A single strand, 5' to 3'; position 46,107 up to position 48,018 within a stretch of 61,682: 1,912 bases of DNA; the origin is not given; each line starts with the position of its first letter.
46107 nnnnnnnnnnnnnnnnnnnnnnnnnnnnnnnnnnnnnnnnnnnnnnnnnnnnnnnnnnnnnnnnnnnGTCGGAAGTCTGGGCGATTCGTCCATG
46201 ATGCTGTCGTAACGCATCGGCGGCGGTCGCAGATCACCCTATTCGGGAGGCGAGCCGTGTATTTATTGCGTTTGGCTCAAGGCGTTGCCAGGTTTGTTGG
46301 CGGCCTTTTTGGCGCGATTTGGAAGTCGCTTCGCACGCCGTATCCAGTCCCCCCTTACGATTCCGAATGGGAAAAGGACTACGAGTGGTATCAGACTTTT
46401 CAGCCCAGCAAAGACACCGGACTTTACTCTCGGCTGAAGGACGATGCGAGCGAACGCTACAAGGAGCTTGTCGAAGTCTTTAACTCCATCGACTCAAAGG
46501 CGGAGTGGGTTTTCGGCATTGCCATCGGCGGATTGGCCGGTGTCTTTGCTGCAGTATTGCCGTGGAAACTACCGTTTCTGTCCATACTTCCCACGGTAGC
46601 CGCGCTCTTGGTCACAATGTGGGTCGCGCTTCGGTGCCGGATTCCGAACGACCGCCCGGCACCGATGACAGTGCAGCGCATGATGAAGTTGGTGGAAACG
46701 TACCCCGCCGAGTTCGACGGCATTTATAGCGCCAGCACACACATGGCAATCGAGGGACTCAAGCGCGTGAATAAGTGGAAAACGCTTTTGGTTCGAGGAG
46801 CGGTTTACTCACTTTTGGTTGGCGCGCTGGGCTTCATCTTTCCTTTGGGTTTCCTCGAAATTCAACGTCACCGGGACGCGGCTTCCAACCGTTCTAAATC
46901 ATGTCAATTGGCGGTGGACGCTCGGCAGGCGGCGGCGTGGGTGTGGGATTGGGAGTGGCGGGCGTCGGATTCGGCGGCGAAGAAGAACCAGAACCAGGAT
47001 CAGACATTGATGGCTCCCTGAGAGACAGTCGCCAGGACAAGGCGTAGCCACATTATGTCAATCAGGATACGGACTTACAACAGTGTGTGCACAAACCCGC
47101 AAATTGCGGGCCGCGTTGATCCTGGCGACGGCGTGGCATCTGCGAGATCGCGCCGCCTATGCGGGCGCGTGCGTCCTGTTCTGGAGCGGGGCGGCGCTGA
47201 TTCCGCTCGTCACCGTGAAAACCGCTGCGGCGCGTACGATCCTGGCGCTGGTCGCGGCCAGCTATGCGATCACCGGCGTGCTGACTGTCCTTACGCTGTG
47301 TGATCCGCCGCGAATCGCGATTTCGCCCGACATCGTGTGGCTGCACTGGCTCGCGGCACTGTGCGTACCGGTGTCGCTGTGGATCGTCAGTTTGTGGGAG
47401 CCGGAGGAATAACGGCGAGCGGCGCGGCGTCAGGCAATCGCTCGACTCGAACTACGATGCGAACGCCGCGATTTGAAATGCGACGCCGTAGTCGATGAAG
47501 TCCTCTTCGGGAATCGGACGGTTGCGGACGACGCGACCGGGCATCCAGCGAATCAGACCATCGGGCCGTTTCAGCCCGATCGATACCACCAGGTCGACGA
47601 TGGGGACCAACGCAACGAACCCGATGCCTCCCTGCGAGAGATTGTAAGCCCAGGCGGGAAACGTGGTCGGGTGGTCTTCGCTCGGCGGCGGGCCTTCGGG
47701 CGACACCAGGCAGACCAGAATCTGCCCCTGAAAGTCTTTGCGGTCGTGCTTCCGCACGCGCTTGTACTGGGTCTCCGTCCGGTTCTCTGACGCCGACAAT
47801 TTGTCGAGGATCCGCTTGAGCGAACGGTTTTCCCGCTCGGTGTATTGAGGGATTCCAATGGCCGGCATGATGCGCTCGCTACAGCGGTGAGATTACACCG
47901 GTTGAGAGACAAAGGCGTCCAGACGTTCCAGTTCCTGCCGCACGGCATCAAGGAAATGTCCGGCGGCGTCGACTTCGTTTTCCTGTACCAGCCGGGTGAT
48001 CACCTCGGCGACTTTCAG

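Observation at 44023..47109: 3.09-kb lower-GC cassette bounded by perfect 26-bp inverted repeats: candidate IS1595-family transporter IS carrying an uncharacterised five-ORF cargo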

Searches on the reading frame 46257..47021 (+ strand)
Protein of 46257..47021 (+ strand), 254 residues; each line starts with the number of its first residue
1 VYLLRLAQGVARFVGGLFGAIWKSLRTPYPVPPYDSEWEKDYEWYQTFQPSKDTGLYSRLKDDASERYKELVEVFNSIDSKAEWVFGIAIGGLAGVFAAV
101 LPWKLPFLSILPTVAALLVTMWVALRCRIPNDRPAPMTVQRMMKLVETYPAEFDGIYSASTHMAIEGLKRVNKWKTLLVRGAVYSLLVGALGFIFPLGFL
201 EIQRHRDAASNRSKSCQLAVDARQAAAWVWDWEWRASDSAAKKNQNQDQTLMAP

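Call 6: search_protein_families(library=pfam, proteins=[window:46257-47021:+], max_evalue=0.1)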
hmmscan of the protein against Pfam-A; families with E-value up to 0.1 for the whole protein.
window:46257-47021:+ (254 aa): 2 families
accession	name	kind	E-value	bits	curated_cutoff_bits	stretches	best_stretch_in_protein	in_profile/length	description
PF07690.21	MFS_1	-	0.0042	16.5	33.4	1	85-197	131-222/347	Major Facilitator Superfamily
PF13564.11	DoxX_2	-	0.0086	16.6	26.3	1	68-128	21-81/103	DoxX-like family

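Call 27: search_protein_families(library=padloc, proteins=[window:46257-47021:+], max_evalue=0.1)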
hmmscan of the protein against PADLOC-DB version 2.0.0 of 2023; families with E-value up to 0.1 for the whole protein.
window:46257-47021:+ (254 aa): 2 families
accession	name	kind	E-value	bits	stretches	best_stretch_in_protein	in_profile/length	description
PDLC02364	PycTM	-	0.022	13.1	1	62-131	7-76/160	-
PDLC02363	PycTM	-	0.033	12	1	61-131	6-82/154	-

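Call 35: find_encoding_contigs(protein=window:46257-47021:+, flank=6000, max_places=10)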
Protein window:46257-47021:+ (254 aa): no gene with exactly this product is on record in the collection.

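Call 48: find_homologous_proteins(query=window:46257-47021:+, max_evalue=0.01)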
Query window:46257-47021:+ (254 aa): 1 proteins with E <= 0.01 among 2861 candidates.
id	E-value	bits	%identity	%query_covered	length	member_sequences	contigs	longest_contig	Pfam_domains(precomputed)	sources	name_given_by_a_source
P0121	1.0e-169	580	100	100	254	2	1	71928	-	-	-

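Call 57: search_solved_structures(query=window:46257-47021:+, max_evalue=1)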
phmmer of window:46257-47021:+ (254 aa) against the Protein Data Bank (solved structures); distinct sequences matched with E-value up to 1: 0.

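Call 59: search_protein_representatives(protein=window:46257-47021:+)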
Query: 254 residues. Proteins with E-value up to 0.001 (for the whole library): 135; up to 1e-10: 39; up to 1e-30: 3. The best 135 are listed.
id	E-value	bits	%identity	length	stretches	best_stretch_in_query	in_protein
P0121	3.3e-170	580.3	100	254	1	1-254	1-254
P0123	2.4e-33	131.8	36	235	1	22-236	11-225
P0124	2.7e-31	125.0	37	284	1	23-220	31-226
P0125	1.1e-28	116.5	38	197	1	27-198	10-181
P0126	7.7e-26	107.1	35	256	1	22-197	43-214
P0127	8.9e-25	103.7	32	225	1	36-208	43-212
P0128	9.2e-25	103.6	36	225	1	17-201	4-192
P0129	1.8e-24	102.7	34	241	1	36-200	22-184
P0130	2.7e-24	102.1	34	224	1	21-198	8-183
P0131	4.7e-24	101.3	33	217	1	21-190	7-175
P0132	3.8e-23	98.3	34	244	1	26-210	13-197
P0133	6.3e-23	97.6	35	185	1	36-200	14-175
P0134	1.3e-22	96.6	34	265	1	18-203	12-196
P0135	1.0e-21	93.6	32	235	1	18-201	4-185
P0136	3.9e-21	91.7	31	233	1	21-235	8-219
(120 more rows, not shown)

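Call 61: search_protein_families(library=pfam, alignment_id=A3, max_evalue=0.01)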
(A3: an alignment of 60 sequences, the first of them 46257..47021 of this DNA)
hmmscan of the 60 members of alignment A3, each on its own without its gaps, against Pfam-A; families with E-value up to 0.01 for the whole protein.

A. member 1, window:46257-47021:+ (254 aa): 2 families
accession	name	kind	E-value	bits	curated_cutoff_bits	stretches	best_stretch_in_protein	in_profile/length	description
PF07690.21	MFS_1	-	0.0042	16.5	33.4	1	85-197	131-222/347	Major Facilitator Superfamily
PF13564.11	DoxX_2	-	0.0086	16.6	26.3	0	68-128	21-81/103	DoxX-like family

B. families by the number of members that match (of 60 scanned): 7 families
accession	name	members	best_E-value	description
PF13564.11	DoxX_2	2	0.0025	DoxX-like family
PF06055.17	ExoD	1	0.0014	Exopolysaccharide synthesis, ExoD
PF03994.20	DUF350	1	0.004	Domain of Unknown Function (DUF350)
PF07690.21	MFS_1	1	0.0042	Major Facilitator Superfamily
PF19053.6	EccD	1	0.0052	EccD-like transmembrane domain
PF13789.11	DUF4181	1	0.0066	Domain of unknown function (DUF4181)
PF16460.11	Phage_TTP_11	1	0.0068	Phage tail tube, TTP, lambda-like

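Call 62: search_protein_families(library=padloc, alignment_id=A3, max_evalue=0.01)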
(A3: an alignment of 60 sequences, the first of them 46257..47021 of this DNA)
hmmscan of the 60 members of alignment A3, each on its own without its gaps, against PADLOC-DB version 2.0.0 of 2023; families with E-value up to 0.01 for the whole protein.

A. member 1, window:46257-47021:+ (254 aa): 0 families

B. families by the number of members that match (of 60 scanned): 2 families
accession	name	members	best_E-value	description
PDLC02364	PycTM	11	6.4e-06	-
PDLC02363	PycTM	9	0.00013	-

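Call 63: find_encoding_contigs(protein=P0123, flank=5000, max_places=6)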
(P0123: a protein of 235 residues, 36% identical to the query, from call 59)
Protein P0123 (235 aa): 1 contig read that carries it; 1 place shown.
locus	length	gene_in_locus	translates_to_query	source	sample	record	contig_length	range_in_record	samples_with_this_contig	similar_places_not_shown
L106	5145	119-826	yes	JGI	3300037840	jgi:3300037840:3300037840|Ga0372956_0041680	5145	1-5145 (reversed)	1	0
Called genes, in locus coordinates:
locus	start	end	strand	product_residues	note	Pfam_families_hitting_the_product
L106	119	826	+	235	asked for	-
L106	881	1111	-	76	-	-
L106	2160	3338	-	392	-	PF03781:FGE-sulfatase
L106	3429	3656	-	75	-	-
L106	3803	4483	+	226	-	PF19920:bpX4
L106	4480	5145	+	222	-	?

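Call 71: search_protein_families(library=ncbifam, proteins=[window:46257-47021:+], max_evalue=0.01)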
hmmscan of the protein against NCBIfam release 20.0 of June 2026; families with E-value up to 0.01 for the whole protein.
window:46257-47021:+ (254 aa): 0 families

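Call 72: predict_structure(alignment_id=A3)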
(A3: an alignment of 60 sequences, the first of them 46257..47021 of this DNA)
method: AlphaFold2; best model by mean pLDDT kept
length: 254 residues; sequences in the alignment: 60
mean_pLDDT: 91.0   pTM: 0.77
mean pLDDT of the five models: 91.0, 89.9, 89.8, 89.7, 89.2
residues with pLDDT >= 90: 195; 70-90: 39; 50-70: 14; < 50: 6
segments of 3 or more residues with pLDDT < 50: 247-249
pLDDT, mean of each block of 10 residues (from residue 1): 92 89 92 97 98 90 98 98 98 97 95 97 97 96 97 97 98 97 97 94 92 86 85 66 50 47
secondary structure, 60 per line:
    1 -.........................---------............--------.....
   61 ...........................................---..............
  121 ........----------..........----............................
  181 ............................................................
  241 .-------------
elements in order: H2-26 H36-47 H56-103 H107-128 H139-148 H153-241

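Call 74: fold_search(model_id=the predicted structure, library=pdb)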
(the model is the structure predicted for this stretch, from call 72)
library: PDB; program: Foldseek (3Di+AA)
matches with E <= 10: 501; with E <= 0.001: 0
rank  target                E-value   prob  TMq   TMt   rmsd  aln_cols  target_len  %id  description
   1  4h8s_B                2.7e-01  0.25  0.18  0.14  34.7       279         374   11  Crystal structure of human APPL2BARPH domain (released 2012-10-17)
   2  9jih_B                3.0e-01  0.38  0.24  0.24  24.4       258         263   12  Crystal structure of BAR domain of ACAP4 (released 2026-01-14)
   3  7sqc_1X               3.5e-01  0.51  0.29  0.31  19.2       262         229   14  Ciliary C1 central pair apparatus isolated from Chlamydomonas reinhardtii (released 2022-04-13)
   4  6ivo_D                4.3e-01  0.18  0.21  0.20  30.7       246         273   14  Crystal structure of a membrane protein P208A (released 2019-11-06)
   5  6bbg_A                4.3e-01  0.15  0.13  0.20  29.2       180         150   13  The CRAC channel Orai in an unlatched-closed conformation (released 2018-09-12)
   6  4ckg_A                5.3e-01  0.33  0.26  0.19  20.2       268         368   13  Helical reconstruction of ACAP1(BAR-PH domain) decorated membrane tubules by cryo-electron microscopy (released 2014-10-15)
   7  6fzz                  6.4e-01  0.23  0.22  0.26  16.1       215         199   13  Crystal structure of BSE31 (BSPA14S_RS05060 gene product) from Lyme disease agent Borrelia (Borreliella) spielmanii (released 2019-03-27)
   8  9hmx_A                6.8e-01  0.30  0.25  0.32  33.8       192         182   15  Structure of SteB-RipA complex from Mycobacterium tuberculosis (released 2025-07-30)
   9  9jih_A                6.8e-01  0.28  0.25  0.25  20.4       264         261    9  Crystal structure of BAR domain of ACAP4 (released 2026-01-14)
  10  2yfb_A                6.8e-01  0.21  0.23  0.25  29.3       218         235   11  X-ray structure of McpS ligand binding domain in complex with succinate (released 2012-04-18)
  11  6vq6_b                6.8e-01  0.07  0.13  0.14  21.4       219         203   15  Mammalian V-ATPase from rat brain - composite model of rotational state 1 bound to ADP and SidK (built from focused re (released 2020-03-18)
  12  7sqc_1V               7.1e-01  0.41  0.31  0.35  21.2       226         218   15  Ciliary C1 central pair apparatus isolated from Chlamydomonas reinhardtii (released 2022-04-13)
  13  2yfa_A                7.1e-01  0.21  0.24  0.25  30.5       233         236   10  X-ray structure of McpS ligand binding domain in complex with malate (released 2012-04-18)
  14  2elb                  7.9e-01  0.14  0.18  0.16  21.8       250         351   13  Crystal Structure of the BAR-PH domain of human APPL1 (released 2007-05-29)
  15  2wb7_A                7.9e-01  0.11  0.13  0.08  16.1       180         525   10  pT26-6p (released 2009-03-03)
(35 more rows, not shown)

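Call 82: search_protein_families(library=phrogs, proteins=[window:46257-47021:+], max_evalue=0.01)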
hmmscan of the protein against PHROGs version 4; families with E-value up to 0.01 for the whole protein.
window:46257-47021:+ (254 aa): 0 families

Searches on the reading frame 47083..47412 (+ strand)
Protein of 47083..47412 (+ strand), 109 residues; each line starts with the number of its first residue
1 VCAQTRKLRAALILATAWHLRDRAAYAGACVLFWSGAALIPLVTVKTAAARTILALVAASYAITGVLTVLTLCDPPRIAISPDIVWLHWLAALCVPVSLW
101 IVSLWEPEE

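Call 6: search_protein_families(library=pfam, proteins=[window:47083-47412:+], max_evalue=0.1)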
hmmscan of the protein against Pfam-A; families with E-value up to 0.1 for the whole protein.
window:47083-47412:+ (109 aa): 1 family
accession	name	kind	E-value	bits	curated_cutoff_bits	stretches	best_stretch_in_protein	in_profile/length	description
PF14325.12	DUF4383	-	0.05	14.3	27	1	35-95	58-119/125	Domain of unknown function (DUF4383)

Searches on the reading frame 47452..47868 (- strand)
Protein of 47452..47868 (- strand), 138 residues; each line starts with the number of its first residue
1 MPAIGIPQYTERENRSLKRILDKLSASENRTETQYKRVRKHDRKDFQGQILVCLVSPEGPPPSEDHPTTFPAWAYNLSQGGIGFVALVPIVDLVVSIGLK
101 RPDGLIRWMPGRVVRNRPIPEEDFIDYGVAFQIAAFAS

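Call 6: search_protein_families(library=pfam, proteins=[window:47452-47868:-], max_evalue=0.1)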
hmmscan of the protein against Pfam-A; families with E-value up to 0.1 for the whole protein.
window:47452-47868:- (138 aa): 1 family
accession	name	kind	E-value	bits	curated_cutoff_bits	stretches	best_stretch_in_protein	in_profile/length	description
PF07238.19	PilZ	-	0.0063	17.3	22.5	1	70-131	23-85/102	PilZ domain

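Call 36: find_encoding_contigs(protein=window:47452-47868:-, flank=6000, max_places=10)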
Protein window:47452-47868:- (138 aa): 6 contigs read that carry it; 6 places shown.
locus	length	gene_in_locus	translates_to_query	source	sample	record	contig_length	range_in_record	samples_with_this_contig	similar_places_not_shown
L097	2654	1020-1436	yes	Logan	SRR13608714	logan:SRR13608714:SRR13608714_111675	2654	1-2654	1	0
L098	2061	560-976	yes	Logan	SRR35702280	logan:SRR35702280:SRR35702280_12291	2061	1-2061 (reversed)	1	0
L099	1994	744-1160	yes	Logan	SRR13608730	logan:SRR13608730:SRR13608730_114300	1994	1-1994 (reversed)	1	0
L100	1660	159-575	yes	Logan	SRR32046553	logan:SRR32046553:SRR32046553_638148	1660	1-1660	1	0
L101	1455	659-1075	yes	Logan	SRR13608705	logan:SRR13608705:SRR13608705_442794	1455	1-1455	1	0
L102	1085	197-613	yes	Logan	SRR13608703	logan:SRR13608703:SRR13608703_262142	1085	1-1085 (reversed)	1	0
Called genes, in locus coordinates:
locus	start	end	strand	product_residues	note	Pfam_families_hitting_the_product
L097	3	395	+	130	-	?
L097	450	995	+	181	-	PF00072:Response_reg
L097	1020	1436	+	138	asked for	-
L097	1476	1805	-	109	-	-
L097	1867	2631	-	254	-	-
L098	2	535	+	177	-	?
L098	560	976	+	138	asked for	-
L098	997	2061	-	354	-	?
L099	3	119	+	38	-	?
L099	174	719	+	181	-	PF00072:Response_reg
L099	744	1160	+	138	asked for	-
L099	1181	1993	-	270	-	?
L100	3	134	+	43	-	?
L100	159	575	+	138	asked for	-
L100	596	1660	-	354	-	?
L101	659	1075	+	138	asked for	-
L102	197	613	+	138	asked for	-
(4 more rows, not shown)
